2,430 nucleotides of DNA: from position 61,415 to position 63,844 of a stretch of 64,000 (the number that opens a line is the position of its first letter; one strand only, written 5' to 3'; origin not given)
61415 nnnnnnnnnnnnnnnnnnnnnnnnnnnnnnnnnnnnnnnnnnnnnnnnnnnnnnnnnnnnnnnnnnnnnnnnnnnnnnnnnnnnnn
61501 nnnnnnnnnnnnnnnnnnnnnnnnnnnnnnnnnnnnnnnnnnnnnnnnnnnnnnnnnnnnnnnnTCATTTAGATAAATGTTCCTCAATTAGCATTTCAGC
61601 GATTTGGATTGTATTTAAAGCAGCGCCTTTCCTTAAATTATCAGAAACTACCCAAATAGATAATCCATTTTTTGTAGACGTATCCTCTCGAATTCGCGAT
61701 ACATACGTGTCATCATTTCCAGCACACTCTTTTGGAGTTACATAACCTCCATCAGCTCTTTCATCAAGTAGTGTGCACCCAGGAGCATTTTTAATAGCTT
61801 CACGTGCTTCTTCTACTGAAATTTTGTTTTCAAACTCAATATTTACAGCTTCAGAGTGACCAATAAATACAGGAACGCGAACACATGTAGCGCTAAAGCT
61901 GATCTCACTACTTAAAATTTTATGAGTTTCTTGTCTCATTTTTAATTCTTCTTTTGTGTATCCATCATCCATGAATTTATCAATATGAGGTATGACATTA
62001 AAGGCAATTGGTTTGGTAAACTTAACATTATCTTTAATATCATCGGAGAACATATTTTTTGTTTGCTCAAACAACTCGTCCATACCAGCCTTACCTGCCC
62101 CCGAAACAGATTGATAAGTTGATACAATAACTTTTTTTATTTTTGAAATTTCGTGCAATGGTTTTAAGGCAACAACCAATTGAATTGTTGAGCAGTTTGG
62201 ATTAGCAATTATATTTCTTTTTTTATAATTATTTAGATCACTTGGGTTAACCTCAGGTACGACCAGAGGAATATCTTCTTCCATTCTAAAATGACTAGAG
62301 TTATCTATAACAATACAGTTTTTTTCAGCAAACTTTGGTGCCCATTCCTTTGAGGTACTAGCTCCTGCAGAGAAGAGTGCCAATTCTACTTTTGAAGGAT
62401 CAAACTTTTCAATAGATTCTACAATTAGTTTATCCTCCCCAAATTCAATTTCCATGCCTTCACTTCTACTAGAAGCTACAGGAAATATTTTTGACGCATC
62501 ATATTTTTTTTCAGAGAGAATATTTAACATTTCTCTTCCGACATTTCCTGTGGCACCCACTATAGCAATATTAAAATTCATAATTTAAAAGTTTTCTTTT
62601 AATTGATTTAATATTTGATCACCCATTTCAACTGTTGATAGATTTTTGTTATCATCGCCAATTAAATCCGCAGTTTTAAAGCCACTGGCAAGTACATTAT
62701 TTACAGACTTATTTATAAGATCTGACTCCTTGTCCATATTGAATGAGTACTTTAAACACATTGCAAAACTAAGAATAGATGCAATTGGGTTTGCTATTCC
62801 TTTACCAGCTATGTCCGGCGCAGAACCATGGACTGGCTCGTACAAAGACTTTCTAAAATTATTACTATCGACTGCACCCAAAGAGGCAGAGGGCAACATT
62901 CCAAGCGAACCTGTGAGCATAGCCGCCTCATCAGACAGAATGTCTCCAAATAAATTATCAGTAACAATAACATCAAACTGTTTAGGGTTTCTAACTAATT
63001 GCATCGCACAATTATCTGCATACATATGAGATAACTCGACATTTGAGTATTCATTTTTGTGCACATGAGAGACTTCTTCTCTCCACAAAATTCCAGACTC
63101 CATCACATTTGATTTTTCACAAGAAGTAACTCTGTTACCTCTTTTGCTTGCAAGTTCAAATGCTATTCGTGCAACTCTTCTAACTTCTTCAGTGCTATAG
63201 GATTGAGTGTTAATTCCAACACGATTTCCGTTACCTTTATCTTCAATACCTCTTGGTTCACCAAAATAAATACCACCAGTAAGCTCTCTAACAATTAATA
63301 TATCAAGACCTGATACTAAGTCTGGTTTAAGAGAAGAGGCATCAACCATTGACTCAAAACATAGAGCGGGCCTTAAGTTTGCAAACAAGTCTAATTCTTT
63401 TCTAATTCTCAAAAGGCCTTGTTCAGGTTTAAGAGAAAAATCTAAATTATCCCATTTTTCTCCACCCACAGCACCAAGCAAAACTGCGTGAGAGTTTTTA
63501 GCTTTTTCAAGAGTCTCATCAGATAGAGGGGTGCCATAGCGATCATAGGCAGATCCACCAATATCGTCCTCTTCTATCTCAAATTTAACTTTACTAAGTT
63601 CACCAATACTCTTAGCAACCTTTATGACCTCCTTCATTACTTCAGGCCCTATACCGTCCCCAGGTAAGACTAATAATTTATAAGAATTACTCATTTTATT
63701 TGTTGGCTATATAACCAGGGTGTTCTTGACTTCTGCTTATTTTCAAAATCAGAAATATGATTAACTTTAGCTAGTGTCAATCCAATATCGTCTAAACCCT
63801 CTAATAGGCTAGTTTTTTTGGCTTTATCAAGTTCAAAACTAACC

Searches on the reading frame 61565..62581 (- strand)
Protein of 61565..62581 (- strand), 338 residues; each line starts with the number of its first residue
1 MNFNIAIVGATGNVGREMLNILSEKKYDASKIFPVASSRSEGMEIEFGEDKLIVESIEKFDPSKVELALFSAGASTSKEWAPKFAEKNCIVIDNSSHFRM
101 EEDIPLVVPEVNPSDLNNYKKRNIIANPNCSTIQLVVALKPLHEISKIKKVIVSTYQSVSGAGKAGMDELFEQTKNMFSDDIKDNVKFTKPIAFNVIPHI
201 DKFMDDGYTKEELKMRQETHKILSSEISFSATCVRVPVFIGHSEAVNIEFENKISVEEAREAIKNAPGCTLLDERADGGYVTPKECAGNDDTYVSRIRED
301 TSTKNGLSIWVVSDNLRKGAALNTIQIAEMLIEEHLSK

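Call 15: search_protein_families(library=ncbifam, max_evalue=1e-30, proteins=[window:61565-62581:-])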
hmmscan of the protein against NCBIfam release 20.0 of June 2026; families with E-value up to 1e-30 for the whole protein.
window:61565-62581:- (338 aa): 8 families
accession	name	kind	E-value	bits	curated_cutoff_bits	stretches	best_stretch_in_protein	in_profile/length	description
NF011456.0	PRK14874.1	equivalog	4.2e-152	506.1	223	1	2-335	4-344/346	aspartate-semialdehyde dehydrogenase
TIGR01296.1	asd_B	equivalog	4.6e-143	476.4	324.2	1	4-333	1-338/339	aspartate-semialdehyde dehydrogenase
NF005229.0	PRK06728.1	equivalog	1.5e-89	300.3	628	1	3-335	6-345/347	aspartate-semialdehyde dehydrogenase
NF005957.0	PRK08040.1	equivalog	9.7e-76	255.4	273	1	3-336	5-335/336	aspartate-semialdehyde dehydrogenase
NF004224.0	PRK05671.1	equivalog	2.1e-73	247.7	284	1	2-334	4-334/336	aspartate-semialdehyde dehydrogenase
NF006416.0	PRK08664.1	subfamily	2e-48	165.4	232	1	2-334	3-346/350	aspartate-semialdehyde dehydrogenase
TIGR00978.1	asd_EA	equivalog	5.1e-46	157.3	301.2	0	4-169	2-186/342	aspartate-semialdehyde dehydrogenase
NF005144.0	PRK06598.1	subfamily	2.6e-35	122.2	198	0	182-322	212-358/369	aspartate-semialdehyde dehydrogenase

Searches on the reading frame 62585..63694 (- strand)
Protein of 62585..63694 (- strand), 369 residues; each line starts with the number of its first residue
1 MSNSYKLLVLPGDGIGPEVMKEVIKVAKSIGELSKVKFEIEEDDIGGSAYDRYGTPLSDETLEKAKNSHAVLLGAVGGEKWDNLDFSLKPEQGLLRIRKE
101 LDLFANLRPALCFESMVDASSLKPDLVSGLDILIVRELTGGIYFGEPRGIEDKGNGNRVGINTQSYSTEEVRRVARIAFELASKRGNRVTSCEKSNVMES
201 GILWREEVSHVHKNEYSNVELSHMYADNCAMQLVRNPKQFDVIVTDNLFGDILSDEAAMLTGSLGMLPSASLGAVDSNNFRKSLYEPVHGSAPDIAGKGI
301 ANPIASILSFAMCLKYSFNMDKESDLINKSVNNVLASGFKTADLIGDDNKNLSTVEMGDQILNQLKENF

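Call 15: search_protein_families(library=ncbifam, max_evalue=1e-30, proteins=[window:62585-63694:-])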
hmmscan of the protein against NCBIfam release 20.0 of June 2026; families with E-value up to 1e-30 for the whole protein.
window:62585-63694:- (369 aa): 12 families
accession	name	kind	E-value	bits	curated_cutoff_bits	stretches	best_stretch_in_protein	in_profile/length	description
TIGR00169.1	leuB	equivalog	1.4e-146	488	353.2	1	7-361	2-349/349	3-isopropylmalate dehydrogenase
TIGR02088.1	LEU3_arch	subfamily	5.6e-88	295.3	409.8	1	8-361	2-323/324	isopropylmalate/isohomocitrate dehydrogenases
NF002898.0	PRK03437.1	equivalog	6e-81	272.4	393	1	2-366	2-346/347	3-isopropylmalate dehydrogenase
NF040619.1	AksF_Meth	equivalog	1.9e-79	267.3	500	1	5-361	2-343/343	homoisocitrate dehydrogenase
NF040626.1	AksF2_Meth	equivalog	3e-79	266.7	540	1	5-367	2-332/333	homoisocitrate dehydrogenase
TIGR02089.1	TTC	equivalog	1.5e-71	241.2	470.4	1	4-356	3-347/352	tartrate dehydrogenase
NF006048.0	PRK08194.1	equivalog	7.6e-68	229.2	501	1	5-367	4-351/352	tartrate dehydrogenase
NF040855.1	iso_homocit_dh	equivalog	1.6e-62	211.8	680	1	5-349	2-307/345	isocitrate--homoisocitrate dehydrogenase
NF006529.0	PRK08997.1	equivalog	5.6e-61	206.3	510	1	6-362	5-332/335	isocitrate dehydrogenase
NF006673.0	PRK09222.1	equivalog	6.1e-58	197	509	1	2-367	2-343/482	NADP-dependent isocitrate dehydrogenase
TIGR00175.1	mito_nad_idh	equivalog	6.3e-48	163.6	432.4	1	5-364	4-333/334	isocitrate dehydrogenase (NAD(+))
TIGR02924.1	ICDH_alpha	equivalog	3.5e-47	161.6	561.35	1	7-366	3-338/473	isocitrate dehydrogenase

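Call 41: find_encoding_contigs(protein=window:62585-63694:-, flank=10000, max_places=2)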
Protein window:62585-63694:- (369 aa): 17 contigs read that carry it; 2 places shown.
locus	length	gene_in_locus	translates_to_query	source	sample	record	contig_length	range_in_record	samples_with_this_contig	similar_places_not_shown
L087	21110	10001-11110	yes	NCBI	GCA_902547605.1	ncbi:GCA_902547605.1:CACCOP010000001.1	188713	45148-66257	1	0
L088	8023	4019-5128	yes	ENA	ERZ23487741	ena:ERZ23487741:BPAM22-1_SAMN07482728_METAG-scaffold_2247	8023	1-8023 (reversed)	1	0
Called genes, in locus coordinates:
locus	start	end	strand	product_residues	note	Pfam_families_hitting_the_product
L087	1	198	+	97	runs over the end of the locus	-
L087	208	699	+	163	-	PF09411:PagL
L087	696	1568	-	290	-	PF02881:SRP54_N (weak), PF04851:ResIII (weak), PF25199:nSTAND_NTPase5 (weak), PF06414:Zeta_toxin, PF00448:SRP54, PF01656:CbiA, PF09848:SLFN-g3_helicase (weak), PF13401:AAA_22 (weak), +3 more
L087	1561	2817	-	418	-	PF00919:UPF0004, PF04055:Radical_SAM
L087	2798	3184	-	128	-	PF04134:DCC1-like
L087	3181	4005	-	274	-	PF01678:DAP_epimerase, PF26317:CntK_N (faint), PF01678:DAP_epimerase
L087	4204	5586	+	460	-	PF02881:SRP54_N, PF01656:CbiA (faint), PF00448:SRP54, PF02978:SRP_SPB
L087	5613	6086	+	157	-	PF00886:Ribosomal_S16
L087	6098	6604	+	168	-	PF01782:RimM, PF05239:PRC, PF24986:PRC_RimM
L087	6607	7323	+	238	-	PF01746:tRNA_m1G_MT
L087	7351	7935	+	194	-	PF01245:Ribosomal_L19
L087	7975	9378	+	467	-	PF00330:Aconitase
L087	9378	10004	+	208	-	PF00694:Aconitase_C, PF27434:LeuD_C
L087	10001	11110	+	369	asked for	PF00180:Iso_dh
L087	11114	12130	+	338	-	PF01118:Semialdhyde_dh, PF02774:Semialdhyde_dhC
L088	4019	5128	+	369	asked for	PF00180:Iso_dh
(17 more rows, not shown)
